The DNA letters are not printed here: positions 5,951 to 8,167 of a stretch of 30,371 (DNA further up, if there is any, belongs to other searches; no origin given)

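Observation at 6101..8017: RNB exoribonuclease with two C-terminal dsRBDs and no CSD or S1 domains, packed 8 bp from dnaB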

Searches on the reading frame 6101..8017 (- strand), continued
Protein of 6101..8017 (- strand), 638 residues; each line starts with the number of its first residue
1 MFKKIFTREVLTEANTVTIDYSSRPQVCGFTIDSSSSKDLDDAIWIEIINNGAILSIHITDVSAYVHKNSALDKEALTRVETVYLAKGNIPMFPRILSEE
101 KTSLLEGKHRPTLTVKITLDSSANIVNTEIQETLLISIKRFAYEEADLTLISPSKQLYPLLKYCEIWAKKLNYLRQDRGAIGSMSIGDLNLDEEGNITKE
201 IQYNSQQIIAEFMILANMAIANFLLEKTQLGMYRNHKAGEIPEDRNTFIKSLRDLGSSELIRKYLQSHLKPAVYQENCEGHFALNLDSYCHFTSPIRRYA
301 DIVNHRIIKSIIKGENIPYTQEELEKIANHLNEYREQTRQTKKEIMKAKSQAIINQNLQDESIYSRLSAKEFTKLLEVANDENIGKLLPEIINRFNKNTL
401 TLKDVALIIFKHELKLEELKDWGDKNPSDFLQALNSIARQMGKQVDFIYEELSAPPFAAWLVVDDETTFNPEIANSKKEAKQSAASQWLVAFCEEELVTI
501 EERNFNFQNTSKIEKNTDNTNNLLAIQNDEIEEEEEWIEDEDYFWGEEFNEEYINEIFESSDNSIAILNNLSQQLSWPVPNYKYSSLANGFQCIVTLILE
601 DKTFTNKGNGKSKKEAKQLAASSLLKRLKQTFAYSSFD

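Call 32: find_encoding_contigs(protein=P0021, flank=5000, max_places=3)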
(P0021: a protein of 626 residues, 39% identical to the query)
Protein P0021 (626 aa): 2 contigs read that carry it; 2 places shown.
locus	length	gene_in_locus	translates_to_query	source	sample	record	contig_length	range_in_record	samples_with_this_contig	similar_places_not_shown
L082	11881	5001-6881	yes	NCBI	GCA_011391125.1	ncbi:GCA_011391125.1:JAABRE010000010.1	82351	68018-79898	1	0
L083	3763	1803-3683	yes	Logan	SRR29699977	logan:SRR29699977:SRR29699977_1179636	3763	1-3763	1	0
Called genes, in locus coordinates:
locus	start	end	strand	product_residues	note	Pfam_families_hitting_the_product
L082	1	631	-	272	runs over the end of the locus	PF19975:DO-GTPase1 (weak)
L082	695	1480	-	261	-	-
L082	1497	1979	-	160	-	PF00583:Acetyltransf_1, PF13673:Acetyltransf_10, PF13508:Acetyltransf_7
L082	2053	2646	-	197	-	PF06175:MiaE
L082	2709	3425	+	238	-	PF00149:Metallophos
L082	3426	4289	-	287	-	PF01435:Peptidase_M48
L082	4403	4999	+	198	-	PF01121:CoaE, PF13238:AAA_18 (faint)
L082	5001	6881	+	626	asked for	PF00773:RNB, PF00035:dsrm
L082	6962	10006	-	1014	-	PF08447:PAS_3, PF13185:GAF_2 (weak), PF08447:PAS_3, PF13426:PAS_9, PF00989:PAS, PF13426:PAS_9, PF00990:GGDEF, PF00563:EAL, +4 more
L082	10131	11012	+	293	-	PF00528:BPD_transp_1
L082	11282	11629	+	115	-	PF21814:DUF6883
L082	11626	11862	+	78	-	PF16277:DUF4926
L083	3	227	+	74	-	?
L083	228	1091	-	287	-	PF01435:Peptidase_M48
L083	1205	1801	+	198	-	PF01121:CoaE, PF13238:AAA_18 (faint)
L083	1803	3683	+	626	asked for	PF00773:RNB, PF00035:dsrm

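Call 33: find_encoding_contigs(protein=P0029, flank=4000, max_places=3)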
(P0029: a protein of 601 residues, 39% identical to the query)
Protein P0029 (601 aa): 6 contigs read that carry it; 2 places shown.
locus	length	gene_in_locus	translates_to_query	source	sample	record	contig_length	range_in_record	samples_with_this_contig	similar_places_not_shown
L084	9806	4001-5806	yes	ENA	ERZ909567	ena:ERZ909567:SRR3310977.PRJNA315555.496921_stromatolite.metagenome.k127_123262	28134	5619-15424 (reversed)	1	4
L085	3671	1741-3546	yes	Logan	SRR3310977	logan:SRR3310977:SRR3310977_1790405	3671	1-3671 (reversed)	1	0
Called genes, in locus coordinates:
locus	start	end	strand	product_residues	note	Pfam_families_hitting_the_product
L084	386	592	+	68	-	-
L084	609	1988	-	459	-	PF01385:OrfB_IS605, PF07282:Cas12f1-like_TNB (weak)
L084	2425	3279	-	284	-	PF01435:Peptidase_M48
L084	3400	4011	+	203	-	PF01121:CoaE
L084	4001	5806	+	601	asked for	PF00773:RNB, PF00035:dsrm (weak)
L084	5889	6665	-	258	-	PF13599:Pentapeptide_4 (faint), PF00805:Pentapeptide, PF13576:Pentapeptide_3 (faint), PF00805:Pentapeptide, PF00515:TPR_1 (faint), PF07719:TPR_2 (faint), PF13414:TPR_11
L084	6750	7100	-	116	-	PF01187:MIF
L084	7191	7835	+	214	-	PF13649:Methyltransf_25 (weak), PF08241:Methyltransf_11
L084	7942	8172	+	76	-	-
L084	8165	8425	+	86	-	PF05016:ParE_toxin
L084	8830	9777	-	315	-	PF00459:Inositol_P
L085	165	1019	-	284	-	PF01435:Peptidase_M48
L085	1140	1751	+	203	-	PF01121:CoaE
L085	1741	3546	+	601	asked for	PF00773:RNB, PF00035:dsrm (weak)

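Call 34: find_encoding_contigs(protein=P0072, flank=6000, max_places=3)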
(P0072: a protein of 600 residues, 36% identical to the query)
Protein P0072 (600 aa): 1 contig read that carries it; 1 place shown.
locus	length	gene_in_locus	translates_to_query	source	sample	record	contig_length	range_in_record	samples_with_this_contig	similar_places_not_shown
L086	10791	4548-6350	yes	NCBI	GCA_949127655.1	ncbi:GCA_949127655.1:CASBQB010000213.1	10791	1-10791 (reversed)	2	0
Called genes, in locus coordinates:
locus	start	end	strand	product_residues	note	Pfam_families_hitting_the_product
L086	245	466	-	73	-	-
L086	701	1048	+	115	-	PF04839:PSRP-3_Ycf65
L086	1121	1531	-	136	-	PF02823:ATP-synt_DE_N, PF00401:ATP-synt_DE (weak)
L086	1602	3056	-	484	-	PF02874:ATP-synt_ab_N, PF00006:ATP-synt_ab, PF22919:ATP-synt_VA_C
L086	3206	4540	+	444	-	PF00772:DnaB, PF13481:AAA_25, PF03796:DnaB_C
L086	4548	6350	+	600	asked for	PF00773:RNB, PF00035:dsrm (faint)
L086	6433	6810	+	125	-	PF28241:T4P_EbsA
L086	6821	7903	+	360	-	PF13500:AAA_26, PF07085:DRTGG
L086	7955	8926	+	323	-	PF00291:PALP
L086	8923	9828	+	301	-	PF00149:Metallophos, PF12850:Metallophos_2 (weak)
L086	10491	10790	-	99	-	?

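Call 35: find_encoding_contigs(protein=P0011, flank=4000, max_places=2)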
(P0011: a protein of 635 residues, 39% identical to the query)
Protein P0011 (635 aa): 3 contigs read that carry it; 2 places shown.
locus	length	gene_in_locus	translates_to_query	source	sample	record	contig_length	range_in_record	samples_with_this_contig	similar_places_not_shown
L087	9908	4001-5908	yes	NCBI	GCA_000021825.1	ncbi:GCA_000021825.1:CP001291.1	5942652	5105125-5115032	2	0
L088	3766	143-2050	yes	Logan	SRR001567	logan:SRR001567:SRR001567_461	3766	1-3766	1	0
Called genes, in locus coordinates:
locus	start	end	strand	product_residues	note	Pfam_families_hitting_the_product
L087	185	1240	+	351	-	PF01070:FMN_dh, PF00478:IMPDH (weak), PF01645:Glu_synthase (weak)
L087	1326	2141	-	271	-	PF13640:2OG-FeII_Oxy_3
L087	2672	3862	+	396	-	PF12323:HTH_OrfB_IS605, PF01385:OrfB_IS605, PF07282:Cas12f1-like_TNB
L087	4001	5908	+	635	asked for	PF00773:RNB, PF00035:dsrm (weak)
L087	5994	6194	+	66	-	-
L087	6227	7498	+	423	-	-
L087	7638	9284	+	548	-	PF00999:Na_H_Exchanger, PF02254:TrkA_N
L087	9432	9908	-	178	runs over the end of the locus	-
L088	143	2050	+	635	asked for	PF00773:RNB, PF00035:dsrm (weak)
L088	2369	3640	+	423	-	-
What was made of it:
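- IS605 OrfB genes lie nearby in two loci (calls 33, 35).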

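Call 60: search_protein_families(library=pfam, proteins=[L036:5977-7863:+, L043:5995-8112:+, L047:139-2289:+, L054:5977-8295:+, L062:5935-8277:+, L039:4233-6323:+, L041:5938-8166:+, L048:5977-8175:+, L051:5905-7758:+, L044:5902-7548:+], max_evalue=0.001)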
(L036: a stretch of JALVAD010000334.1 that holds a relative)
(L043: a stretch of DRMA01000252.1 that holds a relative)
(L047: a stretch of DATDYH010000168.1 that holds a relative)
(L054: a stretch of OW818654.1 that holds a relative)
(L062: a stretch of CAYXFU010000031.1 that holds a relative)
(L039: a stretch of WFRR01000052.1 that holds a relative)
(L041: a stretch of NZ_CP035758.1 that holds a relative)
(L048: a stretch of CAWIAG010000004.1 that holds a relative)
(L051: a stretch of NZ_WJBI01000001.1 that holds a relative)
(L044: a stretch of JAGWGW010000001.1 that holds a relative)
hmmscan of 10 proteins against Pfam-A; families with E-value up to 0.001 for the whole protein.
L036:5977-7863:+ (628 aa): 3 families
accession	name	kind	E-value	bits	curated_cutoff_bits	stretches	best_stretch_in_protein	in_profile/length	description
PF00773.25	RNB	-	6.8e-72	242.9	29.3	1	13-308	8-324/326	RNB domain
PF00035.32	dsrm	-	1.2e-11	45.5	23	1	557-622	4-65/66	Double-stranded RNA binding motif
PF14709.13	DND1_DSRM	-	7.2e-06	26.7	25.7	1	556-622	5-78/80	double strand RNA binding domain from DEAD END PROTEIN 1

L043:5995-8112:+ (705 aa): 2 families
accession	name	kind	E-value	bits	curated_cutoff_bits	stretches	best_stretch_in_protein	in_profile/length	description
PF00773.25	RNB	-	3.5e-70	237.3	29.3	1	15-308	10-325/326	RNB domain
PF00035.32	dsrm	-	1.9e-18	67.2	23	1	536-605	1-66/66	Double-stranded RNA binding motif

L047:139-2289:+ (716 aa): 3 families
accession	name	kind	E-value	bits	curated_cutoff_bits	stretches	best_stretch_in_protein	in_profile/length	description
PF00773.25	RNB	-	1.4e-66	225.5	29.3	1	23-320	6-325/326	RNB domain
PF00035.32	dsrm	-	1.8e-26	93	23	2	548-617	1-66/66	Double-stranded RNA binding motif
PF14709.13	DND1_DSRM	-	1.3e-06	29.1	25.7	1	550-617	5-79/80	double strand RNA binding domain from DEAD END PROTEIN 1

L054:5977-8295:+ (772 aa): 2 families
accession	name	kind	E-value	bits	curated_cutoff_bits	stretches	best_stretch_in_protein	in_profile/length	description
PF00773.25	RNB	-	8.5e-62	209.7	29.3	1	35-326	10-325/326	RNB domain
PF00035.32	dsrm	-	8.5e-15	55.5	23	1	595-663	1-65/66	Double-stranded RNA binding motif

L062:5935-8277:+ (780 aa): 2 families
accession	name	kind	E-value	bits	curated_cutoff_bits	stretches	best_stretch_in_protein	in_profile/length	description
PF00773.25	RNB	-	1.2e-60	205.9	29.3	1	32-324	10-325/326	RNB domain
PF00035.32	dsrm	-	3.4e-19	69.6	23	2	707-774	2-66/66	Double-stranded RNA binding motif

L039:4233-6323:+ (696 aa): 2 families
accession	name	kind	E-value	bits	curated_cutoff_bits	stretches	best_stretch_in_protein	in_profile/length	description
PF00773.25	RNB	-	7.2e-70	236.3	29.3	1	12-304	10-324/326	RNB domain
PF00035.32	dsrm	-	3.7e-12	47.1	23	1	628-695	3-66/66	Double-stranded RNA binding motif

L041:5938-8166:+ (742 aa): 3 families
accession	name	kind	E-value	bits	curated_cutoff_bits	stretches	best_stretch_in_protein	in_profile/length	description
PF00773.25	RNB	-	2.2e-64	218.2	29.3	1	40-336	10-325/326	RNB domain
PF00035.32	dsrm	-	3.1e-20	73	23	2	582-651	1-66/66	Double-stranded RNA binding motif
PF14709.13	DND1_DSRM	-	0.00051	20.7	25.7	0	591-651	12-79/80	double strand RNA binding domain from DEAD END PROTEIN 1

L048:5977-8175:+ (732 aa): 2 families
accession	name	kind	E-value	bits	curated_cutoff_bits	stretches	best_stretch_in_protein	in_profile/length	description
PF00773.25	RNB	-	1e-66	225.9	29.3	1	37-327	10-323/326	RNB domain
PF00035.32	dsrm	-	1.7e-19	70.6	23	2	662-728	1-64/66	Double-stranded RNA binding motif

L051:5905-7758:+ (617 aa): 2 families
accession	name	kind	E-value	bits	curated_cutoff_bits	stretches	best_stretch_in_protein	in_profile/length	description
PF00773.25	RNB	-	4.5e-64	217.2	29.3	1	34-327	10-325/326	RNB domain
PF00035.32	dsrm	-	1.2e-15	58.2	23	1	552-612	4-65/66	Double-stranded RNA binding motif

L044:5902-7548:+ (548 aa): 1 family
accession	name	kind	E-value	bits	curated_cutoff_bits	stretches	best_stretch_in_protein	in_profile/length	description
PF00773.25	RNB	-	7.4e-70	236.2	29.3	1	59-361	8-325/326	RNB domain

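Call 63: search_protein_families(library=pfam, proteins=[L001:10339-10998:+, L004:3967-4806:-, L017:8400-9173:+, L037:1468-3297:+, L058:7416-7880:+, L002:4551-4814:-, L004:3003-3962:-], max_evalue=0.001)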
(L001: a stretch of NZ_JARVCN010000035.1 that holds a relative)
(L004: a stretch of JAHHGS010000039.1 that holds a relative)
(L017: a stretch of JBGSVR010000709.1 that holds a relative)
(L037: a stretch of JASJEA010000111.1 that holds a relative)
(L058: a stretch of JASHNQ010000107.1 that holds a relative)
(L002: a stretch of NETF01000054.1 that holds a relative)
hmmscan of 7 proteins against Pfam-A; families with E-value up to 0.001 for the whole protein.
L001:10339-10998:+ (219 aa): 4 families
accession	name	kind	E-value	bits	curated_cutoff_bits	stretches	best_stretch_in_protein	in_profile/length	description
PF00072.30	Response_reg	-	6.5e-31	107.2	30.2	1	16-126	2-110/111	Response regulator receiver domain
PF00196.25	GerE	-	3.4e-18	65.4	23.5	1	159-213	3-57/57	Bacterial regulatory proteins, luxR family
PF08281.18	Sigma70_r4_2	-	6.1e-05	23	25.7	1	158-195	10-48/54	Sigma-70, region 4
PF13384.12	HTH_23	-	0.0002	21.5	24.6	1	166-191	10-35/50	Homeodomain-like domain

L004:3967-4806:- (279 aa): 4 families
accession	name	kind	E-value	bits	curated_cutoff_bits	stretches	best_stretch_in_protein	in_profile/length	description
PF13614.12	AAA_31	-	4.8e-23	82.4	27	1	22-184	6-163/177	AAA domain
PF01656.29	CbiA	-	7.2e-13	49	25.4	1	24-253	5-125/125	CobQ/CobB/MinD/ParA nucleotide binding domain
PF09140.17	MipZ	-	4.1e-08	33.3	20.7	1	21-57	4-40/262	ATPase MipZ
PF10609.15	ParA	-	1.4e-05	25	27.1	1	19-69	5-56/246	NUBPL iron-transfer P-loop NTPase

L017:8400-9173:+ (257 aa): 0 families

L037:1468-3297:+ (609 aa): 6 families
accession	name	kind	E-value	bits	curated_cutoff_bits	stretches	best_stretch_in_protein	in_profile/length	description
PF00005.33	ABC_tran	-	2e-35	122.8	25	1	381-533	2-136/137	ABC transporter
PF00664.28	ABC_membrane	-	6e-12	46.3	28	1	40-309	5-267/274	ABC transporter transmembrane region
PF13304.12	AAA_21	-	3.4e-07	31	27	0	393-410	2-19/304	AAA domain, putative AbiEii toxin, Type IV TA system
PF02463.25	SMC_N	-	1.2e-05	25.3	40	0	494-577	125-212/220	RecF/RecN/SMC N terminal domain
PF13175.12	AAA_15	-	0.00041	20.5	32.1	0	380-431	14-68/374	AAA ATPase domain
PF13401.12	AAA_22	-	0.00069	20.4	27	0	391-536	6-96/130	AAA domain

L058:7416-7880:+ (154 aa): 1 family
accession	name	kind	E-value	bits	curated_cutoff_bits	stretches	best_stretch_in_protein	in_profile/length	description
PF01668.23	SmpB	-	3e-58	196.2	27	1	8-148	2-142/143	SmpB protein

L002:4551-4814:- (87 aa): 0 families

L004:3003-3962:- (319 aa): 2 families
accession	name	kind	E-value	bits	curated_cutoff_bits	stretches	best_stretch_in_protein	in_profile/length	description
PF02195.25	ParB_N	-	2.2e-18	66.5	26.3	1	49-137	5-94/95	ParB N-terminal domain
PF17762.8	HTH_ParB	-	4.3e-10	40.1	22.6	1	207-273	34-100/102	ParB HTH domain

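Call 70: search_dna_similar(query=window:6101-8017:-, collection=plasmids, mode=protein, max_evalue=1e-20, max_rows=40)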
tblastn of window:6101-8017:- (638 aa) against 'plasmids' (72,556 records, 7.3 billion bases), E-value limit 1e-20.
Records with a match: 143; places in all: 155; records where one place covers at least 80% of the query: 9.
Best place of each record, by identity: <60% 143.
By first word of the organism name: Rhodococcus 30; Acaryochloris 14; Pseudomonas 8; Escherichia 8; Vibrio 7; Azospirillum 6; Streptomyces 5; Paracoccus 5; Variovorax 5; Mycolicibacterium 4; and 33 more.
By predicted mobility (MOB-suite, as given by PLSDB): non-mobilizable 98; mobilizable 26; conjugative 19.
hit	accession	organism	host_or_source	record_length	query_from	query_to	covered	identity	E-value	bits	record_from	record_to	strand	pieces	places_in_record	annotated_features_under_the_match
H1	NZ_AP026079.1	Acaryochloris marina MBIC10699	cell culture,Ascidian, Diplosoma similis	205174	1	633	99%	35.3%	5e-96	331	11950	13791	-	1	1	RNB domain-containing ribonuclease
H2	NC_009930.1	Acaryochloris marina MBIC11017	-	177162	1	633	99%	34.9%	3e-95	328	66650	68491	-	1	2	RNB domain-containing ribonuclease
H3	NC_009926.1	Acaryochloris marina MBIC11017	-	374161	3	630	98%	35.1%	2e-106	361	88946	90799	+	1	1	RNB domain-containing ribonuclease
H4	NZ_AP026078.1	Acaryochloris marina MBIC10699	cell culture,Ascidian, Diplosoma similis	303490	3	630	98%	34.9%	6e-107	362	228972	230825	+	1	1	RNB domain-containing ribonuclease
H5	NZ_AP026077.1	Acaryochloris marina MBIC10699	cell culture,Ascidian, Diplosoma similis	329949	3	630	98%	34.9%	6e-107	362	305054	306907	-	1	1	RNB domain-containing ribonuclease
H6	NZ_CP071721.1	Acaryochloris sp. 'Moss Beach'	culture,intertidal zone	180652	1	629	99%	34.8%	3e-92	320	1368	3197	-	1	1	RNB domain-containing ribonuclease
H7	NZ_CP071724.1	Acaryochloris sp. 'Moss Beach'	culture,intertidal zone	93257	1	632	99%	33.3%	5e-91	316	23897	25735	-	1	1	RNB domain-containing ribonuclease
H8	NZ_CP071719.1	Acaryochloris sp. 'Moss Beach'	culture,intertidal zone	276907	17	503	76%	40.3%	1e-100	344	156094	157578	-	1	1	ribonuclease catalytic domain-containing protein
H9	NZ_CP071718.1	Acaryochloris sp. 'Moss Beach'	culture,intertidal zone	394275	24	503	75%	39.8%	3e-98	337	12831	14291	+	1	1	RNB domain-containing ribonuclease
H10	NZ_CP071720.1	Acaryochloris sp. 'Moss Beach'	culture,intertidal zone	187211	24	503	75%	39.8%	4e-98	337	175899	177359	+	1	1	ribonuclease catalytic domain-containing protein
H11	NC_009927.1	Acaryochloris marina MBIC11017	-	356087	24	501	75%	39.8%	4e-98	337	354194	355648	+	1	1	ribonuclease catalytic domain-containing protein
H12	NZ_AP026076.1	Acaryochloris marina MBIC10699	cell culture,Ascidian, Diplosoma similis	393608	24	501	75%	39.8%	4e-98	337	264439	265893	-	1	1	ribonuclease catalytic domain-containing protein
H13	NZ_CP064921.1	Acaryochloris marina S15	cell culture,surface of Pikea pinnata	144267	24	503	75%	39.6%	1e-97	335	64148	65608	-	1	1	RNB domain-containing ribonuclease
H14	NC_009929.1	Acaryochloris marina MBIC11017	-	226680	24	491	73%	40.5%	2e-99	340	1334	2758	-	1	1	ribonuclease catalytic domain-containing protein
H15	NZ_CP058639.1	Rhodococcus sp. ZPP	cell culture,soil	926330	30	628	94%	24.3%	7e-32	140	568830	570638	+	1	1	RNB domain-containing ribonuclease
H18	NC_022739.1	Pseudomonas sp. VLB120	-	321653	7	446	69%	29.9%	2e-35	151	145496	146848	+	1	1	RNB domain-containing ribonuclease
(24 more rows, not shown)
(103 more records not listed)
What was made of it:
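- Fourteen Acaryochloris plasmid records carry copies, and CSD-less RNB genes occur on Rhodococcus, Pseudomonas and Streptomyces megaplasmids (call 70).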
